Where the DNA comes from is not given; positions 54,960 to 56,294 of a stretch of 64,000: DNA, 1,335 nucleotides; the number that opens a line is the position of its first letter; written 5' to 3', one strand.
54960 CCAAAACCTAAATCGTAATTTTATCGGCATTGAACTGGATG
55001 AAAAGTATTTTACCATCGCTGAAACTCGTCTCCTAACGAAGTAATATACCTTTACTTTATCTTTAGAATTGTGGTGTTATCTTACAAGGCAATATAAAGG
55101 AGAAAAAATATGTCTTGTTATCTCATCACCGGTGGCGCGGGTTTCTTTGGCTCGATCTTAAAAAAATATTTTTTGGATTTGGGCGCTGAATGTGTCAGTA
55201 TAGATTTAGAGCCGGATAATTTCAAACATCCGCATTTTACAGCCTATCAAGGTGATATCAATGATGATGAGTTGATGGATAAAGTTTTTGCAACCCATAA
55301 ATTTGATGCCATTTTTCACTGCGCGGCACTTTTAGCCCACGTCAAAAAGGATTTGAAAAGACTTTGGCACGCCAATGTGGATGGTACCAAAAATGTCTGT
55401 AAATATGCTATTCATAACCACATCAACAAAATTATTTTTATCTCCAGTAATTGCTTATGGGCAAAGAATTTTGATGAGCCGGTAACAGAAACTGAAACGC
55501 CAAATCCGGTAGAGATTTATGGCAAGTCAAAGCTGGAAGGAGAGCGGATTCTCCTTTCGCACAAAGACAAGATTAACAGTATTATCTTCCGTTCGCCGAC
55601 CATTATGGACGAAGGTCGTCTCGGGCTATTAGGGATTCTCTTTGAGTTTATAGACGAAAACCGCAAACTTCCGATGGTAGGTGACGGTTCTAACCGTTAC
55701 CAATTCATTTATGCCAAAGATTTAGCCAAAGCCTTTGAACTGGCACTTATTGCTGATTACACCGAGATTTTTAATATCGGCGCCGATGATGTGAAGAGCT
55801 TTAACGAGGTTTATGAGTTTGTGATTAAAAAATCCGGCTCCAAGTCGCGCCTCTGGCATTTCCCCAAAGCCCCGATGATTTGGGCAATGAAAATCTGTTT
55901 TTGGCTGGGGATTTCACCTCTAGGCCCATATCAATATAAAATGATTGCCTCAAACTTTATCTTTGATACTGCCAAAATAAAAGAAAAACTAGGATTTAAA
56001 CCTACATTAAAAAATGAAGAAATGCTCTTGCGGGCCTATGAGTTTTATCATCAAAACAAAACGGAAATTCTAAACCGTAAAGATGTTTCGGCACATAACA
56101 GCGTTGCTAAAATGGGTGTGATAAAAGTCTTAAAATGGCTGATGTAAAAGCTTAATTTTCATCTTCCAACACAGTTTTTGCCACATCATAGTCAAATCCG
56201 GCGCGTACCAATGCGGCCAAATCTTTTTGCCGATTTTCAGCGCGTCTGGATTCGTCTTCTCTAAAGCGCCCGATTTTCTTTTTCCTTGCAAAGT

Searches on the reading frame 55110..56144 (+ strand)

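Call 46: search_protein_families(library=pfam, proteins=[window:55110-56144:+], max_evalue=0.00001)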
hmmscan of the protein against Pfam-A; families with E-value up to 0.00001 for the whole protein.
window:55110-56144:+ (345 aa): 6 families
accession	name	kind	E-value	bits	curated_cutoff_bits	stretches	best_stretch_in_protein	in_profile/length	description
PF01370.27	Epimerase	-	2.3e-37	129.1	20.9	1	5-224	2-240/240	NAD dependent epimerase/dehydratase family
PF16363.11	GDP_Man_Dehyd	-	1e-24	88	27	1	5-306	1-329/332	GDP-mannose 4,6 dehydratase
PF04321.23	RmlD_sub_bind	-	2.6e-19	69.8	27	1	5-207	4-191/287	RmlD substrate binding domain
PF01073.25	3Beta_HSD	-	9.2e-17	61.4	22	1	5-213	1-229/280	3-beta hydroxysteroid dehydrogenase/isomerase family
PF07993.18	NAD_binding_4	-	3.4e-14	53.1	20.1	1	40-172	60-214/258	Male sterility protein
PF02719.21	Polysacc_synt_2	-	9e-12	45.2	20.2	1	6-152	3-153/293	Polysaccharide biosynthesis protein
